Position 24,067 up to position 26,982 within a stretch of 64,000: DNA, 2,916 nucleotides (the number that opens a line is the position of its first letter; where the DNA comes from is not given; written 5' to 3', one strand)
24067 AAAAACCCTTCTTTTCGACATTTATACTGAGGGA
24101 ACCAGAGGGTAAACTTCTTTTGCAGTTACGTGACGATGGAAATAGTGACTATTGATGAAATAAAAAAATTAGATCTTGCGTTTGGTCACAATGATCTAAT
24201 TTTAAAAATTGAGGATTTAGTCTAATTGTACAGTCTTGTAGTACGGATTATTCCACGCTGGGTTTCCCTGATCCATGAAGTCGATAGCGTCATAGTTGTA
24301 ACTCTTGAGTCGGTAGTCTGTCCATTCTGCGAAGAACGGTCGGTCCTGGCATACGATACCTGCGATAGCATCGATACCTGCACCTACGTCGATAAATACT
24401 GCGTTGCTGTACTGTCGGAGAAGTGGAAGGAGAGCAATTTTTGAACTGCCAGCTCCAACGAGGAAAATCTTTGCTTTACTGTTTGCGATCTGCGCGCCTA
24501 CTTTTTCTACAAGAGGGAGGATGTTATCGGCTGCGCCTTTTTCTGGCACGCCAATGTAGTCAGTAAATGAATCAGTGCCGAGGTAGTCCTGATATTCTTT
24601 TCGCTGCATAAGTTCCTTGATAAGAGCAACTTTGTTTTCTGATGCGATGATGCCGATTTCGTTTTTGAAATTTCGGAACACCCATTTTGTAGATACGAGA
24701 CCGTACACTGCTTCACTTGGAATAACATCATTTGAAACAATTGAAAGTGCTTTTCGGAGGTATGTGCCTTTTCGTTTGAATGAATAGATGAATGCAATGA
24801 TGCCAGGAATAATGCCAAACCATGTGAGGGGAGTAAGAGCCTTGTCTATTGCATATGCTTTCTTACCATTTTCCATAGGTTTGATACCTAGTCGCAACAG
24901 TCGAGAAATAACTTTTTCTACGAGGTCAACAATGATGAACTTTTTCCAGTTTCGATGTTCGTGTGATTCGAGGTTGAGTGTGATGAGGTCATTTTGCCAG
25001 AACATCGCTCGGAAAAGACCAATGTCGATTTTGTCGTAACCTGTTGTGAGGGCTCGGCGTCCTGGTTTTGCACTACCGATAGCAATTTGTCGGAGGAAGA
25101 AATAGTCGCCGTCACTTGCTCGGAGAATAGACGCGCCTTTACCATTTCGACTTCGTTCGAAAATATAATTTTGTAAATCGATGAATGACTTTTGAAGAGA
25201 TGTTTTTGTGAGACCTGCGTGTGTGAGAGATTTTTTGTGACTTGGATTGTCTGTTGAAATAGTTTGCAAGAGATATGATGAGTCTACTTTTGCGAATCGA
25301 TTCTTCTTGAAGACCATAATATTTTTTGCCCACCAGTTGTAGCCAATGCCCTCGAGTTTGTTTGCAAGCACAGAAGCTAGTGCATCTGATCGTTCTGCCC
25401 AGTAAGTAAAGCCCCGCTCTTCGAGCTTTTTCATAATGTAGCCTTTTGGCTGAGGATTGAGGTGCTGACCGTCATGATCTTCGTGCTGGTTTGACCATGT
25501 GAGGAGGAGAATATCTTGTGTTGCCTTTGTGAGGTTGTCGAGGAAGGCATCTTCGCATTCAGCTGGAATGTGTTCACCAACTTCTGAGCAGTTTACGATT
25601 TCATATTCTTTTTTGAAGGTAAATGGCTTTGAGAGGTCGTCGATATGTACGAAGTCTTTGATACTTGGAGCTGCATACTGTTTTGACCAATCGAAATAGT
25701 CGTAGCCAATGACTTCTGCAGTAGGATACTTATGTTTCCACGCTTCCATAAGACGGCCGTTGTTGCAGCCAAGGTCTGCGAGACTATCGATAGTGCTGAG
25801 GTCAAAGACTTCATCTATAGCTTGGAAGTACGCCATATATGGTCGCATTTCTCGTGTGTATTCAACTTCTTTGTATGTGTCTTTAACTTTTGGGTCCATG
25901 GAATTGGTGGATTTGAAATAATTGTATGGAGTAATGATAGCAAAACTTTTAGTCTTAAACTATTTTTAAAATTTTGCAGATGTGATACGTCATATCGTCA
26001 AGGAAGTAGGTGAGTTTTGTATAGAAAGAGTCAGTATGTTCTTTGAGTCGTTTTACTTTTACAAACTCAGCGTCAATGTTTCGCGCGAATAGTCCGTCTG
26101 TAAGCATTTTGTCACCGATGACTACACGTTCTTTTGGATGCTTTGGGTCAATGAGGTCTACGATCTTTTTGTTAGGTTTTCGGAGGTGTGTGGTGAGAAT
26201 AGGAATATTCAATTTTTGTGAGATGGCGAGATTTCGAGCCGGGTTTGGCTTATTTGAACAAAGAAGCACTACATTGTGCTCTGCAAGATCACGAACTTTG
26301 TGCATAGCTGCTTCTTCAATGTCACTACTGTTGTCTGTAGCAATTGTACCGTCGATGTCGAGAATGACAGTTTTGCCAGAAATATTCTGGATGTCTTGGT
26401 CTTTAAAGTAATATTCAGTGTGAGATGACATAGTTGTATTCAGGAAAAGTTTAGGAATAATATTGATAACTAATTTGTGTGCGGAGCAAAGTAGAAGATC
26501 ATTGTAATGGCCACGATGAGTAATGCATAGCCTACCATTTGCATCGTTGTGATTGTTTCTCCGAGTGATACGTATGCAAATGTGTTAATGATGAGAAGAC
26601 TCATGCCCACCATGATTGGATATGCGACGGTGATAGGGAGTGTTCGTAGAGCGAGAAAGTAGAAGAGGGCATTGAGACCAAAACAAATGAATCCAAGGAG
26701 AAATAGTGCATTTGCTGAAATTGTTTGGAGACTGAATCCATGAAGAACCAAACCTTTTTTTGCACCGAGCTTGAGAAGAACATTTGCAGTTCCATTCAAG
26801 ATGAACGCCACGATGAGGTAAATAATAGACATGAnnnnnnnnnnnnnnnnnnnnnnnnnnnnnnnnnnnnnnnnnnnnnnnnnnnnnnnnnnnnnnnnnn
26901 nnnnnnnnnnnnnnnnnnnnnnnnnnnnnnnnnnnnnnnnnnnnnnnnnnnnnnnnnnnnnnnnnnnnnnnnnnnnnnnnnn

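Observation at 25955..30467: Candidate polyprenyl-phospho-pentose (DPPR/DPA-like) lipid-linked sugar donor module outside Actinobacteria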

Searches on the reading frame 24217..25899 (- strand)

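Call 62: search_protein_families(library=pfam, proteins=[window:24217-25899:-], max_evalue=0.01)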
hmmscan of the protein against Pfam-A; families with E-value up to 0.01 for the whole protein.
window:24217-25899:- (560 aa): 5 families
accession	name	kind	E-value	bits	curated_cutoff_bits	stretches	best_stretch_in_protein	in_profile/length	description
PF13489.12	Methyltransf_23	-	0.00018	21.7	27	1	26-146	11-131/164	Methyltransferase domain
PF08242.18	Methyltransf_12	-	0.00068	20.7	30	1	42-126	2-91/98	Methyltransferase domain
PF00891.24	Methyltransf_2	-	0.005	16.6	22.3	0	30-67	56-93/210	O-methyltransferase domain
PF13649.12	Methyltransf_25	-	0.0085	17.2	27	0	42-125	3-91/97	Methyltransferase domain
PF03808.19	Glyco_tran_WecG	-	0.0099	16.1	27.4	0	465-516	86-139/168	Glycosyl transferase WecG/TagA/CpsF family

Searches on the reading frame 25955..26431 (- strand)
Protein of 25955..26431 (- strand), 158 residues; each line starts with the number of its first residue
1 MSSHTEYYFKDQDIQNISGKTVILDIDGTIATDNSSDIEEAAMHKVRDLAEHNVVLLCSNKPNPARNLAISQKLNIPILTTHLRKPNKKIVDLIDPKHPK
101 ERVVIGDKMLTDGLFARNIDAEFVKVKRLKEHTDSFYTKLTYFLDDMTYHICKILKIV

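Call 3: search_protein_families(library=pfam, proteins=[window:25955-26431:-], max_evalue=0.01)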
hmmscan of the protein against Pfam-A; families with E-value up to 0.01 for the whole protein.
window:25955-26431:- (158 aa): 3 families
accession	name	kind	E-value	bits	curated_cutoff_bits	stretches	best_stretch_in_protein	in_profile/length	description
PF09419.16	PGP_phosphatase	-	2.4e-08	34.2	20.4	1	18-121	40-158/168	Mitochondrial PGP phosphatase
PF13242.12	Hydrolase_like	-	2.3e-05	24.6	22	1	83-128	2-50/75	HAD-hyrolase-like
PF13344.12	Hydrolase_6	-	0.0077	16.7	27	1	22-112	1-93/101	Haloacid dehalogenase-like hydrolase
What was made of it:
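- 25955..26431 (-): HAD-IIIA (YqeG / PGP-phosphatase type) phosphatase; candidate polyprenyl-P-ribose-5-phosphate 5'-phosphatase. Pfam PGP_phosphatase 34.2 bits, above the 20.4 cut-off (call 3).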

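Call 4: search_protein_families(library=ncbifam, proteins=[window:25955-26431:-], max_evalue=0.01)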
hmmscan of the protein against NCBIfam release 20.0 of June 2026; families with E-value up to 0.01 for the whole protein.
window:25955-26431:- (158 aa): 7 families
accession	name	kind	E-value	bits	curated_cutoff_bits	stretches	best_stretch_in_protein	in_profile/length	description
TIGR01668.1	YqeG_hyp_ppase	hypoth_equivalog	2e-11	43.7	89.1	1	18-137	24-146/170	YqeG family HAD IIIA-type phosphatase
TIGR01662.1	HAD-SF-IIIA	subfamily_domain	1.1e-08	35.2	44.6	1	20-128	1-140/141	HAD-IIIA family hydrolase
TIGR01487.1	Pglycolate_arch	equivalog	0.00054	19.9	122.75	1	20-75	2-58/215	phosphoglycolate phosphatase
NF002245.0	PRK01158.1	equivalog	0.00069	19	198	1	20-58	4-43/233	phosphoglycolate phosphatase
TIGR01656.1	Histidinol-ppas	subfamily_domain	0.00078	19.4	84.15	0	20-47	1-28/149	histidinol-phosphate phosphatase domain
TIGR01460.1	HAD-SF-IIA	subfamily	0.00078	19.3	100.15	1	22-108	1-89/246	HAD-IIA family hydrolase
TIGR01549.1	HAD-SF-IA-v1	subfamily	0.0013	19.2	23.3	0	47-119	72-148/149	HAD-IA family hydrolase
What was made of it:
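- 25955..26431 (-): TIGR01668 YqeG 43.7 bits, below the 89.1 cut-off (call 4).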

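Call 32: search_solved_structures(query=window:25955-26431:-, max_evalue=1, show_alignments=2)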
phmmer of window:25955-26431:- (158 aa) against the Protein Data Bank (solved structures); distinct sequences matched with E-value up to 1: 2.
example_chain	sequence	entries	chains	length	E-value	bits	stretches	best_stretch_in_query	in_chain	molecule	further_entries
1pw5_A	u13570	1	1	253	0.24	14.5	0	84-120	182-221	nagD protein, putative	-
1vjr_A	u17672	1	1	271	0.26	14.4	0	84-120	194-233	4-nitrophenylphosphatase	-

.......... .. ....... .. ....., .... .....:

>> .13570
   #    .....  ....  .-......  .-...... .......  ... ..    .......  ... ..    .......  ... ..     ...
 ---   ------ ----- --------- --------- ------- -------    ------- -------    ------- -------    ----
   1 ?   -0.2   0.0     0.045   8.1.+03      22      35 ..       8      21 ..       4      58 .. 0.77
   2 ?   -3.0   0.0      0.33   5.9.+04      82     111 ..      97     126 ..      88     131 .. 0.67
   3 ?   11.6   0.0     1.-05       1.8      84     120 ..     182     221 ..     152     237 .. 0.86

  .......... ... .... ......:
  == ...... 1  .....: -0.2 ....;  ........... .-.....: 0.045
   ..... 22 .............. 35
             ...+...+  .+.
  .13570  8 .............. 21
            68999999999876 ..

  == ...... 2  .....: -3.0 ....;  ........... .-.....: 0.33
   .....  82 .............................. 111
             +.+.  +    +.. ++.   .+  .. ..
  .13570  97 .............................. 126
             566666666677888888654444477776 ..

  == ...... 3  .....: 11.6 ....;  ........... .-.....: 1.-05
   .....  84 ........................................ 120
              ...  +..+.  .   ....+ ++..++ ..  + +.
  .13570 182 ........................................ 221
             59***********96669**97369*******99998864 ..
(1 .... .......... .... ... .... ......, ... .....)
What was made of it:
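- Tried and rejected: Nothing better than E 0.24 (call 32).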

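Call 90: search_protein_representatives(protein=window:25955-26431:-)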
Query: 158 residues. Proteins with E-value up to 0.001 (for the whole library): 339; up to 1e-10: 259; up to 1e-30: 6. The best 150 are listed.
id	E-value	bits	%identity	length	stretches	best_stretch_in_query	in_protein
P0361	2.2e-99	345.7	100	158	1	1-158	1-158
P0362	2.1e-36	141.3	48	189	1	9-150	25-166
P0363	4.5e-33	130.5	45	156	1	8-155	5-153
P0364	2.1e-31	125.1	44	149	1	8-147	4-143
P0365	2.9e-31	124.6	42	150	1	17-151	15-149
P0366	3.1e-31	124.5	45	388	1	5-153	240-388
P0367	2.2e-30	121.7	42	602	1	8-149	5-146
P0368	1.3e-29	119.3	42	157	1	6-153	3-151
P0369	5.2e-29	117.3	44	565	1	8-151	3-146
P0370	9.9e-29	116.4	39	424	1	6-157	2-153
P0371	1.2e-28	116.1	40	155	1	6-151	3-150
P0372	1.3e-28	116.0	45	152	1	8-147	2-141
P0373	2.7e-28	115.0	44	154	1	8-148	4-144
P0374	1.6e-27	112.5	44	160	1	4-156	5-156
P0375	1.6e-27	112.5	41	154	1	7-153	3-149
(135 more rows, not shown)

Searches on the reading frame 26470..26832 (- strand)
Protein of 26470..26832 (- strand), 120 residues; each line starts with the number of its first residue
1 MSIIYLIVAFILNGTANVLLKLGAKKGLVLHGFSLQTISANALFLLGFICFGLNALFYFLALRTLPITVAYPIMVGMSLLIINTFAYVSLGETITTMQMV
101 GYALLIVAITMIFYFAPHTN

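Call 3: search_protein_families(library=pfam, proteins=[window:26470-26832:-], max_evalue=0.01)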
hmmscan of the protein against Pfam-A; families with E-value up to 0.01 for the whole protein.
window:26470-26832:- (120 aa): 3 families
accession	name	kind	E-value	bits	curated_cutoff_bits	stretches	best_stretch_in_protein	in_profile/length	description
PF00892.27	EamA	-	2.8e-05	24.9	28.2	1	40-113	62-134/135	EamA-like transporter family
PF00893.25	Multi_Drug_Res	-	0.00056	20.8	23.7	1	2-105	2-93/93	Small Multidrug Resistance protein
PF10639.15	TMEM234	-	0.00071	20.1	30.1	1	6-112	1-112/113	Putative transmembrane family 234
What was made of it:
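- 26470..26832 (-): 120-aa, four-helix SMR/EamA-like membrane protein; candidate flippase for the polyprenyl-P-pentose. Weak Pfam EamA, Multi_Drug_Res and TMEM234 hits, all below gathering scores (call 3).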

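Call 4: search_protein_families(library=ncbifam, proteins=[window:26470-26832:-], max_evalue=0.01)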
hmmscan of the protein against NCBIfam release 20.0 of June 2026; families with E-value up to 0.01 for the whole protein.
window:26470-26832:- (120 aa): 10 families
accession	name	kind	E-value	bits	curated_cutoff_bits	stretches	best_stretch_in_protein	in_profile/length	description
NF000276.2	SMR_qac_E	exception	1.5e-06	28.4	185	1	48-111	36-99/101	quaternary ammonium compound efflux SMR transporter QacE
NF033137.0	SMR_qac_int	equivalog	2.4e-06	28.1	188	1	48-111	36-99/109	Qac family quaternary ammonium compound efflux SMR transporter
NF002816.2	PRK02971.1-2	equivalog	5.4e-06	26.9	99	1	34-113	37-117/120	4-amino-4-deoxy-L-arabinose-phosphoundecaprenol flippase subunit ArnF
NF000278.1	SMR_qac_G2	exception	4.9e-05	23.7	220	1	50-112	37-101/110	quaternary ammonium compound efflux SMR transporter QacG2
NF000067.2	SMR_qac_FL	exception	5.1e-05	23.8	205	1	49-112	38-101/110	quaternary ammonium compound efflux SMR transporter QacL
NF033136.1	SMR_qac_K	exception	5.3e-05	23.9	205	1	48-111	37-100/110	quaternary ammonium compound efflux SMR transporter QacK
NF007767.1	PRK10452.1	equivalog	5.8e-05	23.2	122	1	39-112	28-101/120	multidrug/spermidine efflux SMR transporter subunit MdtJ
NF011625.2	PRK15051.1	equivalog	6.2e-05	23.2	92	1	44-111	38-106/111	4-amino-4-deoxy-L-arabinose-phosphoundecaprenol flippase subunit ArnE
NF051482.1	EbrB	exception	0.0035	18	160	1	47-111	35-100/105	SMR family multidrug efflux transporter EbrB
NF008512.1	PRK11431.1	equivalog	0.0054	17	126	1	10-110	6-98/104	quaternary ammonium compound efflux SMR transporter SugE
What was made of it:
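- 26470..26832 (-): NCBIfam QacE, ArnF and ArnE hits of 23-28 bits, all far below cut-offs (call 4).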
